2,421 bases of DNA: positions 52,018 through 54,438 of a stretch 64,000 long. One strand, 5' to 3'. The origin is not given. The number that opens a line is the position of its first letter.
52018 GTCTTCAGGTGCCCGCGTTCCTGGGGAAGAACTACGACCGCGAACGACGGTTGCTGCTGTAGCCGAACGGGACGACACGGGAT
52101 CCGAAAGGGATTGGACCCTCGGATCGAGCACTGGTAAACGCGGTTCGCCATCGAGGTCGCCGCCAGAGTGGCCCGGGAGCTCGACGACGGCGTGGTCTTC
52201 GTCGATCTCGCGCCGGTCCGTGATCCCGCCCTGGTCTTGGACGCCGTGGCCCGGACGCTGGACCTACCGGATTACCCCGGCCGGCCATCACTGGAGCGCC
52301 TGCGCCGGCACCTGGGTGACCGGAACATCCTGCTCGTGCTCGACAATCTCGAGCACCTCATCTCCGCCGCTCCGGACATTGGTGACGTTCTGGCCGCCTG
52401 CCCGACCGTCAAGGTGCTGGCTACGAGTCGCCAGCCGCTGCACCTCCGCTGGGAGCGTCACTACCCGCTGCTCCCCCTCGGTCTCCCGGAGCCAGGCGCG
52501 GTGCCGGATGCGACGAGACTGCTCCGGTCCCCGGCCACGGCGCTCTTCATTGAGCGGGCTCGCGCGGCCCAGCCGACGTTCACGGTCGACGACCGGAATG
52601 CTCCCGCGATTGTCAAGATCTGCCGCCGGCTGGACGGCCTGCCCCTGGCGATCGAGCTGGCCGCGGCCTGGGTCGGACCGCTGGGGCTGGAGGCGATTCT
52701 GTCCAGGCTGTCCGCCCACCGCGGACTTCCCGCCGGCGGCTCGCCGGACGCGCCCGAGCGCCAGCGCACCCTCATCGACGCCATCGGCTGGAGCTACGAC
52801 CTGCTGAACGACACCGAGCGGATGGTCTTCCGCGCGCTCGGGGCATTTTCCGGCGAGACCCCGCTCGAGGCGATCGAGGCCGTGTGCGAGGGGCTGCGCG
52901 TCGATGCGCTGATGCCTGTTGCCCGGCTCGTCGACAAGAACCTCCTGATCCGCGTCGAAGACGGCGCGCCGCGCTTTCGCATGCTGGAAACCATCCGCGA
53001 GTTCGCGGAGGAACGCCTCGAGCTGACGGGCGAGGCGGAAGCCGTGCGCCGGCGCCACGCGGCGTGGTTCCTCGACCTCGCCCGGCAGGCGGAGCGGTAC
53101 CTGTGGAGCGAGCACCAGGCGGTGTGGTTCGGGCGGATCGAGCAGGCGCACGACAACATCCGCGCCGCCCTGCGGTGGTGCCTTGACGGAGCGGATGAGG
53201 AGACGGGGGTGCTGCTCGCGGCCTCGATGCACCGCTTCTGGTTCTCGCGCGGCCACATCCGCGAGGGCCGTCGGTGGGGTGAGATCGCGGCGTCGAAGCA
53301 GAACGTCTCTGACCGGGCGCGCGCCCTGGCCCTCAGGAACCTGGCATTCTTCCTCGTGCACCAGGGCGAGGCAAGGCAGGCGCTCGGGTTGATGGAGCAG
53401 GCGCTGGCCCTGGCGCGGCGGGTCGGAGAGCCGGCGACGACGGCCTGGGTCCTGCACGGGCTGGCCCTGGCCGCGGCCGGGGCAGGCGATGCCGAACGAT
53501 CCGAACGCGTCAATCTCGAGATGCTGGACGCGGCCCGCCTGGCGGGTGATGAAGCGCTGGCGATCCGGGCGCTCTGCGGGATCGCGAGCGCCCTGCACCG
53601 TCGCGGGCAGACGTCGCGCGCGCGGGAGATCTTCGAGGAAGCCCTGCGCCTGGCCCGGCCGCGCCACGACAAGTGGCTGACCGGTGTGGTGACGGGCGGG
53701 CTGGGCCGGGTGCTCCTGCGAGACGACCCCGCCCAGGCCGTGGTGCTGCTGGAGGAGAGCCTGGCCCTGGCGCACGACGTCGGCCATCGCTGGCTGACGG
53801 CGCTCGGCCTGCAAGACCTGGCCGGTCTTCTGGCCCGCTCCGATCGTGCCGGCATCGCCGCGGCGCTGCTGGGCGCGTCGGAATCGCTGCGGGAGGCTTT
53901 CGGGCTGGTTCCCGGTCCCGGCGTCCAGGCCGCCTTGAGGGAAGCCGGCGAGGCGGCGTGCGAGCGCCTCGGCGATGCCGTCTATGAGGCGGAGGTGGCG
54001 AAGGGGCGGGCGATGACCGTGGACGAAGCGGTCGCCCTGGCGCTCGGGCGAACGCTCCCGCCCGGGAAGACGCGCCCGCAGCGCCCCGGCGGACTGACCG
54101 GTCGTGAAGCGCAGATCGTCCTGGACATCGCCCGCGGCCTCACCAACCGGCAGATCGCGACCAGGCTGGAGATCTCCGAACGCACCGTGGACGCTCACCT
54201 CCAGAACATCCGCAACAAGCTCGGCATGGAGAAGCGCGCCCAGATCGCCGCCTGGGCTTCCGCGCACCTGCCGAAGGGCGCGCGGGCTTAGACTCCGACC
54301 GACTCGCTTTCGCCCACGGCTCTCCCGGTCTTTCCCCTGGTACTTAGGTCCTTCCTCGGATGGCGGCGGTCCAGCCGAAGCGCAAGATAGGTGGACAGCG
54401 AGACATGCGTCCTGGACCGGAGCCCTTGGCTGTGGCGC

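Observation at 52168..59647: Tandemly duplicated module: LuxR-type STAND regulator followed by a secreted cupin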

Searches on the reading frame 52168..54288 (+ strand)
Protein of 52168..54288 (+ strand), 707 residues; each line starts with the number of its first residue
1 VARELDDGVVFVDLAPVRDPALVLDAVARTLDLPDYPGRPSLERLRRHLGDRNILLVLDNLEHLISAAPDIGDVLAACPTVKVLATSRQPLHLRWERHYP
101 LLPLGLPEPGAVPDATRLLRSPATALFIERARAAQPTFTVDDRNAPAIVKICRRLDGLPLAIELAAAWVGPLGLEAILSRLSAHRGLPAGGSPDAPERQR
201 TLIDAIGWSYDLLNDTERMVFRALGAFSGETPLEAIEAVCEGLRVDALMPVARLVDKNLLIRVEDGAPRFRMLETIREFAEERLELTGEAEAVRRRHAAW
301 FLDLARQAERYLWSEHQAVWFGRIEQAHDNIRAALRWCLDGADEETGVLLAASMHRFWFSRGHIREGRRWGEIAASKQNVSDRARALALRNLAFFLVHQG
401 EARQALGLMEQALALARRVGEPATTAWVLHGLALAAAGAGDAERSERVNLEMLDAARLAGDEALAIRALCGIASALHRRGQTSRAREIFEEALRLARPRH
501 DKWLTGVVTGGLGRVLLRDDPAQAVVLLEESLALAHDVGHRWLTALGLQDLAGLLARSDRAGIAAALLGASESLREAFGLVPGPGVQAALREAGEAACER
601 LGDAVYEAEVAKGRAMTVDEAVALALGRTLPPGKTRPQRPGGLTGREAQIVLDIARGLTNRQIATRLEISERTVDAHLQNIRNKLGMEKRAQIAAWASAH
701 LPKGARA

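Call 8: search_protein_families(library=pfam, proteins=[window:52168-54288:+], max_evalue=0.01)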
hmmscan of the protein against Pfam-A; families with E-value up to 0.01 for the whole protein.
window:52168-54288:+ (707 aa): 15 families
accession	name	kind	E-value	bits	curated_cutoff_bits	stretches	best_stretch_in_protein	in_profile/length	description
PF13424.12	TPR_12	-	1.3e-16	61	30.1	3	386-454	3-73/77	Tetratricopeptide repeat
PF00196.25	GerE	-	9e-16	57.7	23.5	1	643-697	3-57/57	Bacterial regulatory proteins, luxR family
PF13176.12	TPR_7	-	3.6e-07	30.2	27.9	0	388-422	1-35/36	Tetratricopeptide repeat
PF13374.12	TPR_10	-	9.4e-07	29.1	27.5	1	386-419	2-35/42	Tetratricopeptide repeat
PF13384.12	HTH_23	-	1.9e-05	24.8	24.6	1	647-679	7-39/50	Homeodomain-like domain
PF08281.18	Sigma70_r4_2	-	3.1e-05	24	25.7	1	657-685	26-54/54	Sigma-70, region 4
PF17874.7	TPR_MalT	-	7.1e-05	22.7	45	1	302-440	149-296/336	MalT-like TPR region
PF07638.17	Sigma70_ECF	-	0.00086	19.7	21.1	1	651-688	145-182/185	ECF sigma factor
PF07719.23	TPR_2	-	0.0014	19.1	27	0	467-496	2-31/34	Tetratricopeptide repeat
PF01337.24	Barstar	-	0.0018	18.7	23.4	0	9-77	3-75/96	Barstar (barnase inhibitor)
PF13401.12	AAA_22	-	0.0022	18.8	27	0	3-66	27-97/130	AAA domain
PF13181.12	TPR_8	-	0.0027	18.2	25.7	0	467-497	2-32/34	Tetratricopeptide repeat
PF13518.12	HTH_28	-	0.003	18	25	0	648-683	3-38/52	Helix-turn-helix domain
PF04967.18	HTH_10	-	0.0039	17.4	23.1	0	653-685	19-51/53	HTH DNA binding domain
PF13551.12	HTH_29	-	0.005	17.4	28.1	0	648-679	2-34/64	Winged helix-turn helix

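Call 30: search_protein_families(library=ncbifam, proteins=[window:52168-54288:+], max_evalue=0.01)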
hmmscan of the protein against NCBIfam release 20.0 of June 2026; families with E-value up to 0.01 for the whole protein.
window:52168-54288:+ (707 aa): 25 families
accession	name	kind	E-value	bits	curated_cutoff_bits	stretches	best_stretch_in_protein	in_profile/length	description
NF052366.1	photon_PedR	equivalog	5.8e-14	52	120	1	643-697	3-57/74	photosynthetic electron transport-dependent transcriptional regulator PedR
NF052445.1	RespRegMctR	equivalog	1.6e-11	44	300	1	641-697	143-199/205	two-component system response regulator MctR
NF007935.0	PRK10651.1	equivalog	2.5e-11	43.1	250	1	610-699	123-212/216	two-component system response regulator NarL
NF007505.1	PRK10100.1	equivalog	1.4e-09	37.9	250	1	641-701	143-203/204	biofilm master transcriptional regulator CsgD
NF007708.0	PRK10403.1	equivalog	1.4e-09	37.7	343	1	597-691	112-202/215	nitrate/nitrite response regulator protein NarP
NF047785.1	respo_reg_MadR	equivalog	2.2e-09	37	300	1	638-698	144-204/209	MadR family response regulator transcription factor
NF011896.0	PRK15369.1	equivalog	3.9e-09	36.4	242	1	640-698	147-205/211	two component system response regulator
TIGR03020.2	EpsA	equivalog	1e-08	35.1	170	1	641-697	189-245/247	XrtB/PEP-CTERM-associated transcriptional regulator EpsA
TIGR03541.1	reg_near_HchA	equivalog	2e-08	34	215.6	1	636-696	165-225/232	PA1136 family autoinducer-binding transcriptional regulator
NF003420.0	PRK04841.1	equivalog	9.8e-08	30.5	537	1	641-696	837-892/903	HTH-type transcriptional regulator MalT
NF053720.1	NsdA_fam_reg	subfamily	1.5e-06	28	75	2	479-574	214-310/432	NsdA family TPR-like regulatory protein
NF041830.1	RR_TF_ErdR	exception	3.3e-06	26.9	390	1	643-694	151-202/213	response regulator transcription factor ErdR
NF041717.1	HaaA_phane_TPR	equivalog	4.9e-06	24.9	1125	1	46-557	213-723/882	cyclophane-containing RiPP biosynthesis TPR protein HaaT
NF040749.1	tetrathio_RR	equivalog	6.5e-06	26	290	1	640-692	131-183/191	tetrathionate respiration response regulator TtrR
NF007403.0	PRK09935.1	equivalog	9.3e-06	25.4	271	1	643-699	150-206/210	fimbria biosynthesis transcriptional regulator FimZ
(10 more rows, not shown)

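Call 32: find_encoding_contigs(protein=window:52168-54288:+, flank=6000, max_places=8)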
Protein window:52168-54288:+ (707 aa): 11 contigs read that carry it; 3 places shown.
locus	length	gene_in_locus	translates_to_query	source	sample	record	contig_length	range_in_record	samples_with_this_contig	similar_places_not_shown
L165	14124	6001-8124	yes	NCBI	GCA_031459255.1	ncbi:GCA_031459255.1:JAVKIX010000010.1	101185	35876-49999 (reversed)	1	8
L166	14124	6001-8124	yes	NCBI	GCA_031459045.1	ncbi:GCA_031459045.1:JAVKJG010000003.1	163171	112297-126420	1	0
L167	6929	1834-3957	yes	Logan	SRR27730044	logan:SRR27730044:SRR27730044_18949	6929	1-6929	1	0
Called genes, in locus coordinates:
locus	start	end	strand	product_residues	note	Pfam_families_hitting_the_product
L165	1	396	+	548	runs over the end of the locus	PF12710:HAD (faint), PF00122:E1-E2_ATPase, PF00702:Hydrolase, PF08282:Hydrolase_3 (faint)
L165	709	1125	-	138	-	PF00903:Glyoxalase, PF06983:3-dmu-9_3-mt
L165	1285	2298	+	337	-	PF02608:Bmp, PF13458:Peripla_BP_6 (weak)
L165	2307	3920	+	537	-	PF00005:ABC_tran, PF13304:AAA_21 (faint), PF00005:ABC_tran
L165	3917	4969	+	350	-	PF02653:BPD_transp_2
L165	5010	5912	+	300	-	PF02653:BPD_transp_2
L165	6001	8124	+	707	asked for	PF13374:TPR_10 (faint), PF13176:TPR_7 (faint), PF13384:HTH_23 (faint), PF13424:TPR_12, PF00196:GerE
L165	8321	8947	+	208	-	PF07883:Cupin_2 (weak)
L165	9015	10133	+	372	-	PF06224:AlkZ-like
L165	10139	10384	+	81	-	PF04237:YjbR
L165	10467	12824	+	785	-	PF13401:AAA_22 (weak), PF13424:TPR_12, PF00196:GerE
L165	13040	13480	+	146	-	PF12973:Cupin_7, PF07883:Cupin_2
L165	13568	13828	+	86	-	-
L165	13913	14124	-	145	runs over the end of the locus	PF07291:MauE (weak), PF07681:DoxX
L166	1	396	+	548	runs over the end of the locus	PF12710:HAD (faint), PF00122:E1-E2_ATPase, PF00702:Hydrolase, PF08282:Hydrolase_3 (faint)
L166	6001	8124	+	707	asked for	PF13374:TPR_10 (faint), PF13176:TPR_7 (faint), PF13384:HTH_23 (faint), PF13424:TPR_12, PF00196:GerE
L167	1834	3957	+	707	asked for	PF13374:TPR_10 (faint), PF13176:TPR_7 (faint), PF13384:HTH_23 (faint), PF13424:TPR_12, PF00196:GerE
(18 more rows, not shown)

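Call 79: search_protein_families(library=padloc, proteins=[window:52168-54288:+], max_evalue=0.001)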
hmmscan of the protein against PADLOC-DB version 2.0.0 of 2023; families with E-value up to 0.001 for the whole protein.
window:52168-54288:+ (707 aa): 3 families
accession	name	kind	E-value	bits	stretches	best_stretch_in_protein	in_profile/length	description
PDLC01851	CARF3--CARF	-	2.3e-07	28.5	1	643-685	210-252/279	-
PDLC01169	TPR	-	2.4e-06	25.1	1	422-537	105-220/252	TPR repeats containing protein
PDLC01855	CARF3--CARF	-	0.0003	18.6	1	643-682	218-257/288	-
